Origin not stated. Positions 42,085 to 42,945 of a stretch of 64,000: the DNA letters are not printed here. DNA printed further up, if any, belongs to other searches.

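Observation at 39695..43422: Five-gene operon of class-III-signal (type IV pilin-like) proteins including a 486-aa FN3 adhesin, with no assembly ATPase nearby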

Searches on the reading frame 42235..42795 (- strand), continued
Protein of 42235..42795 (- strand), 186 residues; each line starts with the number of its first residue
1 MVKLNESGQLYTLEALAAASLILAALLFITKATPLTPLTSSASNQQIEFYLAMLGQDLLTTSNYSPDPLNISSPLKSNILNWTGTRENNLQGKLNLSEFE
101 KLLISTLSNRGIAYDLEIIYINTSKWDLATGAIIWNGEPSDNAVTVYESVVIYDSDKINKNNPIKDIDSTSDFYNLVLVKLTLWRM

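Call 30: search_protein_families(library=pfam, proteins=[L059:3115-9180:-, L025:3320-5056:+, L025:6462-7082:+, L081:1825-5082:+, L051:1564-5175:-, L019:207-2396:+, L037:7152-8420:+, L036:787-2775:+, L073:4278-5210:-, L083:3692-4789:+], max_evalue=0.0001)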
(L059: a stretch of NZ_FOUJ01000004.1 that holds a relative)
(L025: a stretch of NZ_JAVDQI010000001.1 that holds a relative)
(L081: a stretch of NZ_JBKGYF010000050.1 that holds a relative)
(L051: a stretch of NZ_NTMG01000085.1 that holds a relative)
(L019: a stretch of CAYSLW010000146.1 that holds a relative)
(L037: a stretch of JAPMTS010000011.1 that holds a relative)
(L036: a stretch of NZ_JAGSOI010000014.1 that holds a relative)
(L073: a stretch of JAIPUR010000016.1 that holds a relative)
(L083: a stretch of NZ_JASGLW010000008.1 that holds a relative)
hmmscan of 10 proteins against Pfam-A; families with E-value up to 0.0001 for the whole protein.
L059:3115-9180:- (2021 aa): 5 families
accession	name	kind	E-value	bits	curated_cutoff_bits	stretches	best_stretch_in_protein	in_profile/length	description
PF00092.34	VWA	-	1.1e-29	104.3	23.8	2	619-793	1-173/174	von Willebrand factor type A domain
PF13768.12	VWA_3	-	9.6e-18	65.1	27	2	619-780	2-154/155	von Willebrand factor type A domain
PF02369.22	Big_1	-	1e-14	54.9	34.9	1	26-113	4-93/93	Bacterial Ig-like domain (group 1)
PF13519.12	VWA_2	-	1.3e-11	45.5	27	1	620-730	1-106/107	von Willebrand factor type A domain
PF06707.17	DUF1194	-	6.6e-06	25.9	27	0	641-757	33-152/206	Protein of unknown function (DUF1194)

L025:3320-5056:+ (578 aa): 4 families
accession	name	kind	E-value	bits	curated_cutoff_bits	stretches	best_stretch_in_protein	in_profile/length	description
PF00006.31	ATP-synt_ab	-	1.6e-76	257.1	29.5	1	208-429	1-213/213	ATP synthase alpha/beta family, nucleotide-binding domain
PF16886.11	ATP-synt_ab_Xtn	-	4.4e-31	106.9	25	1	109-190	2-88/88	ATPsynthase alpha/beta subunit barrel-sandwich domain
PF22919.1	ATP-synt_VA_C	-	3.3e-29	101.4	24.7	1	437-522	2-84/101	C-terminal domain of V and A type ATP synthase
PF02874.29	ATP-synt_ab_N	-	3.1e-15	56.9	20.9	1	7-68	1-69/69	ATP synthase alpha/beta family, beta-barrel domain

L025:6462-7082:+ (206 aa): 1 family
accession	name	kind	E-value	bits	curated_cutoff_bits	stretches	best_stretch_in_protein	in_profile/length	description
PF01813.22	ATP-synt_D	-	5.7e-59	199.7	25.7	1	12-205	1-196/196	ATP synthase subunit D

L081:1825-5082:+ (1085 aa): 3 families
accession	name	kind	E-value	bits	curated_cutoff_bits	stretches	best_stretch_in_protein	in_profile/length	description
PF04659.18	Arch_fla_DE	-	4.3e-28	97.5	21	1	974-1063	2-96/96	Archaeal flagella protein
PF19220.6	Rod_CreS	-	3e-05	23.7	100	0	836-958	5-127/359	Crescentin, rod domain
PF06160.17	EzrA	-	4.7e-05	22.3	39.6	1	737-957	192-408/557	Septation ring formation regulator, EzrA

L051:1564-5175:- (1203 aa): 11 families
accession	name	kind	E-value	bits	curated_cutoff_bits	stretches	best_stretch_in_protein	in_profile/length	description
PF00989.32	PAS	-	2e-68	228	22.6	5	214-323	1-113/113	PAS fold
PF13426.13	PAS_9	-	8.2e-66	219.2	27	5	469-571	1-103/103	PAS domain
PF08448.16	PAS_4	-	6.1e-45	152.4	23.1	4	711-821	1-109/110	PAS fold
PF08447.18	PAS_3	-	7.8e-45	151.5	25.6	4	237-316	2-85/89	PAS fold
PF13188.13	PAS_8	-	7.6e-40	134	21.8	4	338-389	1-54/65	PAS domain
PF02518.31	HATPase_c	-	6.3e-25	88.2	26.4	1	941-1062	1-109/111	Histidine kinase-, DNA gyrase B-, and HSP90-like ATPase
PF00072.30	Response_reg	-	9.2e-22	77.8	30.2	1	1086-1196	1-110/111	Response regulator receiver domain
PF24820.1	Diguanyl_cycl_sensor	-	9.4e-11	42.1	28.1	0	596-692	8-107/109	Diguanylate cyclase-like sensor domain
PF00512.31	HisKA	-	3.3e-10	40.3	26.9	1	837-897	3-63/66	His Kinase A (phospho-acceptor) domain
PF12860.13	PAS_7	-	4.5e-07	30.4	27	0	711-824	1-114/115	PAS fold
PF18095.7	PAS_12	-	9.7e-06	25.6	22.6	0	716-796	57-134/153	UPF0242 C-terminal PAS-like domain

L019:207-2396:+ (729 aa): 6 families
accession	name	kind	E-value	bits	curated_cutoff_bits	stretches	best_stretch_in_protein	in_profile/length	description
PF00009.33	GTP_EFTU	-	3e-56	190.4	26.5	1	21-211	3-176/188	Elongation factor Tu GTP binding domain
PF03764.24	EFG_IV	-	6.2e-30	103.9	24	1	508-616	4-120/121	Elongation factor G, domain IV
PF00679.30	EFG_C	-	6.6e-26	90.6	27.9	1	620-705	2-88/89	Elongation factor G C-terminus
PF14492.12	EFG_III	-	3.4e-24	85.1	27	1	386-459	1-74/75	Elongation Factor G, domain III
PF03144.31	GTP_EFTU_D2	-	1.5e-14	54.6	30.3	1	305-371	1-72/73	Elongation factor Tu domain 2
PF22042.2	EF-G_D2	-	2.2e-12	47.4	27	1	293-370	4-80/84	Elongation factor G domain 2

L037:7152-8420:+ (422 aa): 6 families
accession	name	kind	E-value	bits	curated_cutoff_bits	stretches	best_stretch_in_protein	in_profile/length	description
PF00009.33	GTP_EFTU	-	2.7e-60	203.6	26.5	1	4-196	1-180/188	Elongation factor Tu GTP binding domain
PF22594.2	GTP-eEF1A_C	-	7.8e-39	132.6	27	1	316-416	1-101/101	GTP-eEF1A C-terminal domain-like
PF03143.23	GTP_EFTU_D3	-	2.9e-30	105.1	27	1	312-418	3-105/106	Elongation factor Tu C-terminal domain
PF03144.31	GTP_EFTU_D2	-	7.2e-20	71.6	30.3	1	238-304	1-72/73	Elongation factor Tu domain 2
PF14578.12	GTP_EFTU_D4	-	2.7e-06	27.6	23.8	1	241-303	20-84/86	Elongation factor Tu domain 4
PF01926.29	MMR_HSR1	-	1.8e-05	25.3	21.9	0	49-146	11-113/113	50S ribosome-binding GTPase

L036:787-2775:+ (662 aa): 1 family
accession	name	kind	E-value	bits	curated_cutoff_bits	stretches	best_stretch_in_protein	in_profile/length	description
PF01496.24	V_ATPase_I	-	2.2e-30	105.8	30.7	2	191-391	210-413/815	V-type ATPase 116kDa subunit family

L073:4278-5210:- (310 aa): 0 families

L083:3692-4789:+ (365 aa): 1 family
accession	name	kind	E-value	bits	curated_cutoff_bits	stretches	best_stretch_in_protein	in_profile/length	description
PF01992.21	vATP-synt_AC39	-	4.2e-82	276.7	29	1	33-361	2-338/339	ATP synthase (C/AC39) subunit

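Call 55: predict_structure(alignment_id=A3)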
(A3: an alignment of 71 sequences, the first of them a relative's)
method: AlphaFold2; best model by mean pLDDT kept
length: 186 residues; sequences in the alignment: 71
mean_pLDDT: 88.5   pTM: 0.73
mean pLDDT of the five models: 88.5, 87.1, 86.4, 86.2, 85.9
residues with pLDDT >= 90: 133; 70-90: 33; 50-70: 15; < 50: 5
segments of 3 or more residues with pLDDT < 50: 35-38
pLDDT, mean of each block of 10 residues (from residue 1): 65 91 89 54 81 97 83 91 92 90 94 97 94 95 95 93 94 96 94
secondary structure, 60 per line:
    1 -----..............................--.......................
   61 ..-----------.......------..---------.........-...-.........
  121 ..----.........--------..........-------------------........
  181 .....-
elements in order: H6-35 H38-62 H74-80 H98-106 E112-122 E127-135 E144-153 E173-185

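Call 57: fold_search(model_id=the predicted structure, library=pdb)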
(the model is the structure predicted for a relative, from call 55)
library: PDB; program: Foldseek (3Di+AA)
matches with E <= 10: 524; with E <= 0.001: 0
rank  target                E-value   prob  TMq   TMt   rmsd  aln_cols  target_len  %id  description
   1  6v39_c                1.7e-01  0.28  0.22  0.20   6.1        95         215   12  Cryo-EM structure of the Acinetobacter baumannii Ribosome: 70S with P-site tRNA (released 2020-02-05)
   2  9guw_D                1.7e-01  0.23  0.22  0.20   8.7       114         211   10  30S-TEC (TEC in expressome position) Inactive state 2 (released 2024-11-20)
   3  6xyw_Bb               2.0e-01  0.13  0.22  0.17  26.4       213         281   12  Structure of the plant mitochondrial ribosome (released 2020-04-15)
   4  6ys5_d                2.7e-01  0.21  0.22  0.21   6.7        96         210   11  Acinetobacter baumannii ribosome-amikacin complex - 30S subunit head (released 2020-09-16)
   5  6ztj_AC               3.2e-01  0.20  0.22  0.20   6.0        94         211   11  E. coli 70S-RNAP expressome complex in NusG-coupled state (38 nt intervening mRNA) (released 2020-09-16)
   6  6ztm_AC               3.4e-01  0.20  0.22  0.20   6.1        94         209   11  E. coli 70S-RNAP expressome complex in collided state without NusG (released 2020-09-16)
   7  9sro_C                4.2e-01  0.20  0.22  0.21   5.9        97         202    9  Cryo-EM structure of SKM-70S ribosomal stalled complex in the rotated state with hybrid tRNAs (released 2026-02-18)
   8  5e81_22               4.4e-01  0.18  0.23  0.22   5.3        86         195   12  Structure of T. thermophilus 70S ribosome complex with mRNA and tRNALys in the A-site with wobble pair (released 2016-01-27)
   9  4v61_AC               4.4e-01  0.13  0.22  0.20   9.1       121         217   12  Homology model for the Spinach chloroplast 30S subunit fitted to 9.4A cryo-EM map of the 70S chlororibosome. (released 2014-07-09)
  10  8p16_h                4.7e-01  0.18  0.22  0.20   6.0        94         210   11  E167K RF2 on E. coli 70S release complex with UGG (Structure I) (released 2024-05-22)
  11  7n1p_SC               4.7e-01  0.16  0.23  0.21   6.2        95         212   10  Elongating 70S ribosome complex in a classical pre-translocation (PRE-C) conformation (released 2021-07-14)
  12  9fy1_c                5.0e-01  0.23  0.25  0.23   5.2        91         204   12  Structure of CliM-stalled Bacillus subtilis 70S ribosome with release factor bound in the A-site (released 2026-01-14)
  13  5ndv_S3               5.0e-01  0.15  0.23  0.22   9.5       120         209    8  Crystal structure of Paromomycin bound to the yeast 80S ribosome (released 2017-12-13)
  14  7qca_SD0              5.0e-01  0.07  0.16  0.15   8.7        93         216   12  Spraguea lophii ribosome (released 2022-11-30)
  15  8qcq_c                5.4e-01  0.12  0.22  0.20   6.2        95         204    9  B. subtilis ApdA-stalled ribosomal complex (released 2024-03-20)
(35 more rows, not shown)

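Call 61: search_dna_similar(query=window:42235-42795:-, collection=plasmids, mode=protein, max_evalue=1, max_rows=15)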
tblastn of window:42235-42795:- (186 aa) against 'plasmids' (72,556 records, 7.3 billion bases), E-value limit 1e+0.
Records with a match: 4; places in all: 4; records where one place covers at least 80% of the query: 3.
Best place of each record, by identity: <60% 4.
By first word of the organism name: Haloferax 2; Salinigranum 1; Halobaculum 1.
By predicted mobility (MOB-suite, as given by PLSDB): non-mobilizable 4.
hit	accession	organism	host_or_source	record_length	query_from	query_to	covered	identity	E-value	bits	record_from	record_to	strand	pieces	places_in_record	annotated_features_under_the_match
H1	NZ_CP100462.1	Salinigranum marinum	cell culture,Saline soil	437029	1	184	99%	23.6%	7e-4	47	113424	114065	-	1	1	hypothetical protein (x3)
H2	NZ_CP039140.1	Haloferax mediterranei ATCC 33500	Cell culture,Spain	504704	4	158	83%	27.4%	1e-4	49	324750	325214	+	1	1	hypothetical protein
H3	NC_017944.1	Haloferax mediterranei ATCC 33500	-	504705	4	158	83%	27.4%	1e-4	49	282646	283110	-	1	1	hypothetical protein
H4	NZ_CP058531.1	Halobaculum halophilum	cell culture,sediment in salt lake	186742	28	174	79%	28.6%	3e-7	57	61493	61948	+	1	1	hypothetical protein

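Call 63: get_annotated_region(hit=H2, flank=8000)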
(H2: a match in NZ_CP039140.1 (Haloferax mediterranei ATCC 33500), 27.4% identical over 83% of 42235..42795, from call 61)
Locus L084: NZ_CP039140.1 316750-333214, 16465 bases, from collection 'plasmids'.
description: Haloferax mediterranei ATCC 33500 plasmid pHME505, complete sequence
organism: Haloferax mediterranei ATCC 33500 (NCBI taxid 523841)
taxonomy: Archaea; Euryarchaeota; Halobacteria; Halobacteriales; Haloferacaceae; Haloferax; Haloferax mediterranei; Haloferax mediterranei ATCC 33500
host: -; source: Cell culture,Spain; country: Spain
typing (MOB-suite, as given by PLSDB): non-mobilizable
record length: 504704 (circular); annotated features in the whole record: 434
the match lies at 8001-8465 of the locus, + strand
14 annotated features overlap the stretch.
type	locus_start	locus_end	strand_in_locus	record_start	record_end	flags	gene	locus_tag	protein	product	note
CDS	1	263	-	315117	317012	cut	-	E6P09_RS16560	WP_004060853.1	hypothetical protein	-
CDS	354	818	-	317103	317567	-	-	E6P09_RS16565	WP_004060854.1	type IV pilin N-terminal domain-containing protein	-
CDS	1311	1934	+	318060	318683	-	-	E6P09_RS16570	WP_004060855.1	hypothetical protein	-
CDS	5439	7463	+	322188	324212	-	-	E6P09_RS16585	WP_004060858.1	type II secretion system F family protein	-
CDS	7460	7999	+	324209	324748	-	-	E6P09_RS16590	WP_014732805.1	hypothetical protein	-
CDS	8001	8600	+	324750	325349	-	-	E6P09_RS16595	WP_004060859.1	hypothetical protein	-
CDS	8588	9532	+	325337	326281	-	-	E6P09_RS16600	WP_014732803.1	hypothetical protein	-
CDS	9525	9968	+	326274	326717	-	-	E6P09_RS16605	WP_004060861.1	hypothetical protein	-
CDS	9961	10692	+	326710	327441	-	-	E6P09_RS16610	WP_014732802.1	hypothetical protein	-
CDS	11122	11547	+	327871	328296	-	-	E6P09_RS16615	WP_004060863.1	type IV pilin N-terminal domain-containing protein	-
CDS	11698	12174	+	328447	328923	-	-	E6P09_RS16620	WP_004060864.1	YbaK/EbsC family protein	-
CDS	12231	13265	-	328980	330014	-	-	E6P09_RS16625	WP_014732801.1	NAD(P)-dependent alcohol dehydrogenase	-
CDS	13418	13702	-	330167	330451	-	eif1A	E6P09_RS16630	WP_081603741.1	translation initiation factor eIF-1A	GO:0006413 - translational initiation [Evidence IEA]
CDS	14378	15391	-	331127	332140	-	-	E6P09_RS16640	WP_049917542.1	alcohol dehydrogenase catalytic domain-containing protein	-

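Call 64: get_annotated_region(hit=H4, flank=8000)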
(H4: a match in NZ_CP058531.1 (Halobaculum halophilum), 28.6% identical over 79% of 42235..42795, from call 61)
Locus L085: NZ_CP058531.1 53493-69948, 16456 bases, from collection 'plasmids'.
description: Halobaculum halophilum strain Gai3-2 plasmid unnamed2, complete sequence
organism: Halobaculum halophilum (NCBI taxid 2743090)
taxonomy: Archaea; Euryarchaeota; Halobacteria; Halobacteriales; Haloferacaceae; Halobaculum; Halobaculum halophilum
host: -; source: cell culture,sediment in salt lake; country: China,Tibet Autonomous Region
typing (MOB-suite, as given by PLSDB): non-mobilizable
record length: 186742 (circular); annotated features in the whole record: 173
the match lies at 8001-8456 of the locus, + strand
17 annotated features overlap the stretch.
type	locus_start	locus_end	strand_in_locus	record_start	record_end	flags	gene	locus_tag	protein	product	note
CDS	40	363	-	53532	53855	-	-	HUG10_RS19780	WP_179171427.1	FUN14 domain-containing protein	-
CDS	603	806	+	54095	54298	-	-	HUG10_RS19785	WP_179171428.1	DUF4177 domain-containing protein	-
CDS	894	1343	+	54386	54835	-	-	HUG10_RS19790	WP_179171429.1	type IV pilin N-terminal domain-containing protein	-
CDS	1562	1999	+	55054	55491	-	-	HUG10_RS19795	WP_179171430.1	hypothetical protein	-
CDS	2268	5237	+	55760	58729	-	-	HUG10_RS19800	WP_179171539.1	type II/IV secretion system ATPase subunit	-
CDS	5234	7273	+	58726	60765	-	-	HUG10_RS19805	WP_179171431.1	type II secretion system F family protein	-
CDS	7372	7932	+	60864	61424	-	-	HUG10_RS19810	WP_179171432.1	hypothetical protein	-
CDS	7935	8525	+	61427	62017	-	-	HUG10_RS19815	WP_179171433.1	hypothetical protein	-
CDS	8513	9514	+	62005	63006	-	-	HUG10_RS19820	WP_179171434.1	hypothetical protein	-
CDS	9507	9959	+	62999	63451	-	-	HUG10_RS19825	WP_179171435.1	hypothetical protein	-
CDS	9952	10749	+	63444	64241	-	-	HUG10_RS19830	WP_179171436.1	hypothetical protein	-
CDS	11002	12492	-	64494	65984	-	-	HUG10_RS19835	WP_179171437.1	hypothetical protein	-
CDS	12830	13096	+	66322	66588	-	-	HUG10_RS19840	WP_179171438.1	HalOD1 output domain-containing protein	-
CDS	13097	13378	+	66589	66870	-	-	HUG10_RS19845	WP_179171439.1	hypothetical protein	-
CDS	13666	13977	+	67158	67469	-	-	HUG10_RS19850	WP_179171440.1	hypothetical protein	-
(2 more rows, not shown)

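Call 66: search_protein_families(library=pfam, proteins=[L085:2268-5237:+, L085:5234-7273:+, L085:7372-7932:+, L085:7935-8525:+, L085:8513-9514:+, L085:9507-9959:+, L085:9952-10749:+], max_evalue=0.01)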
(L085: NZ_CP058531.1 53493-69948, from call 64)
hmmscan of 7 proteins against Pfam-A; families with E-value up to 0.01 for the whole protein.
L085:2268-5237:+ (989 aa): 4 families
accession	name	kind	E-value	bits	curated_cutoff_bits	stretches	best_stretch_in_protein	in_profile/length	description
PF00437.27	T2SSE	-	1.6e-30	106.4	24.9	1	470-683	66-280/370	Type II/IV secretion system protein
PF23989.1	PilB3_C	-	1.9e-07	31.5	27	1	719-792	2-74/83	PilB3-like, C-terminal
PF23990.1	PilB3_N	-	0.00037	21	27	1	240-273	67-100/101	PilB3-like, N-terminal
PF13555.12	AAA_29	-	0.0015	18.7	27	1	515-562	4-47/61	P-loop containing region of AAA domain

L085:5234-7273:+ (679 aa): 1 family
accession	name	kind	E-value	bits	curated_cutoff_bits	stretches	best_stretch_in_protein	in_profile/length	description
PF00482.28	T2SSF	-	1.5e-28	99.7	25.2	2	468-592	2-123/125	Type II secretion system (T2SS), protein F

L085:7372-7932:+ (186 aa): 1 family
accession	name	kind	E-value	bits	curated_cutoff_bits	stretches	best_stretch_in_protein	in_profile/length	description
PF23958.1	DUF7287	-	5.3e-32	112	27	1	1-186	8-157/157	Family of unknown function (DUF7287)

L085:7935-8525:+ (196 aa): 1 family
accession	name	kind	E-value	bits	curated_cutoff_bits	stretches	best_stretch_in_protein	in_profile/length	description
PF23959.1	DUF7288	-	2.4e-65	220.8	27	1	2-193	1-184/184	Family of unknown function (DUF7288)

L085:8513-9514:+ (333 aa): 1 family
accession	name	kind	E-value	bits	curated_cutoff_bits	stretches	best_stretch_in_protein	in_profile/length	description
PF23922.1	DUF7261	-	0.0002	22.1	27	1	21-92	3-76/169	Family of unknown function (DUF7261)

L085:9507-9959:+ (150 aa): 1 family
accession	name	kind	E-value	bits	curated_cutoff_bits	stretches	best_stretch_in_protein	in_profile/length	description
PF23928.1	DUF7266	-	4.7e-25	88.4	27.6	1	3-147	2-142/145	Family of unknown function (DUF7266)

L085:9952-10749:+ (265 aa): 1 family
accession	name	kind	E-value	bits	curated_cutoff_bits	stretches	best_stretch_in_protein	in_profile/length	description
PF23960.2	DUF7289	-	6.3e-50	170.4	27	1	4-262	1-237/238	Family of unknown function (DUF7289)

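Call 70: search_protein_families(library=pfam, proteins=[L009:9195-10853:+, L009:10855-12672:+, L062:3213-5576:+, L005:5812-6690:+, L024:14305-15252:+, L009:13404-14765:+, L018:15353-15880:-, L018:16215-17474:-], max_evalue=0.01)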
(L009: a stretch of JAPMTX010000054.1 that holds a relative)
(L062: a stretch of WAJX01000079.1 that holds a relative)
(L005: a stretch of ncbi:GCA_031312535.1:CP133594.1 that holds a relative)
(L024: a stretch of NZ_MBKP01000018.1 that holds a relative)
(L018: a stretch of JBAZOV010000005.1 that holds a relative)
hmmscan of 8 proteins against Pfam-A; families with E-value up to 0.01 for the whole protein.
L009:9195-10853:+ (552 aa): 1 family
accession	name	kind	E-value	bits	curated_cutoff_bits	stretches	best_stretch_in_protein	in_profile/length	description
PF23922.1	DUF7261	-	0.0028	18.3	27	1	7-115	2-107/169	Family of unknown function (DUF7261)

L009:10855-12672:+ (605 aa): 2 families
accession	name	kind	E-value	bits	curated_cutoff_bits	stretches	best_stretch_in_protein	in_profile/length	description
PF17957.7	Big_7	-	7.2e-16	59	24.1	1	172-238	1-70/70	Bacterial Ig domain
PF23928.1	DUF7266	-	2.9e-08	34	27.6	1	12-134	2-118/145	Family of unknown function (DUF7266)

L062:3213-5576:+ (787 aa): 0 families

L005:5812-6690:+ (292 aa): 1 family
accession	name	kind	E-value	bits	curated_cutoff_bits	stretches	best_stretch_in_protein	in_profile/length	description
PF23922.1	DUF7261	-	3.7e-06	27.7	27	1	13-115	2-106/169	Family of unknown function (DUF7261)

L024:14305-15252:+ (315 aa): 1 family
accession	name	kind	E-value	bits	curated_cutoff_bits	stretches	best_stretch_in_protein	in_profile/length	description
PF23958.1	DUF7287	-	5.3e-18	66.5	27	1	3-59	1-57/157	Family of unknown function (DUF7287)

L009:13404-14765:+ (453 aa): 1 family
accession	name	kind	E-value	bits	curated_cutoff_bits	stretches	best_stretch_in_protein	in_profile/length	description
PF23960.2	DUF7289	-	6.7e-25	88.4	27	1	14-232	2-204/238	Family of unknown function (DUF7289)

L018:15353-15880:- (175 aa): 1 family
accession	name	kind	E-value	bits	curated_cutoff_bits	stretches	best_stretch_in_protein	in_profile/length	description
PF07790.16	Pilin_N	-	4.7e-25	88.7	25.2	1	24-97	1-75/78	Archaeal Type IV pilin, N-terminal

L018:16215-17474:- (419 aa): 1 family
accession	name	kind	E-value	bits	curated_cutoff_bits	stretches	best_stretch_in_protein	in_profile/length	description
PF00815.25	Histidinol_dh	-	1.7e-164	548.2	27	1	21-417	5-410/411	Histidinol dehydrogenase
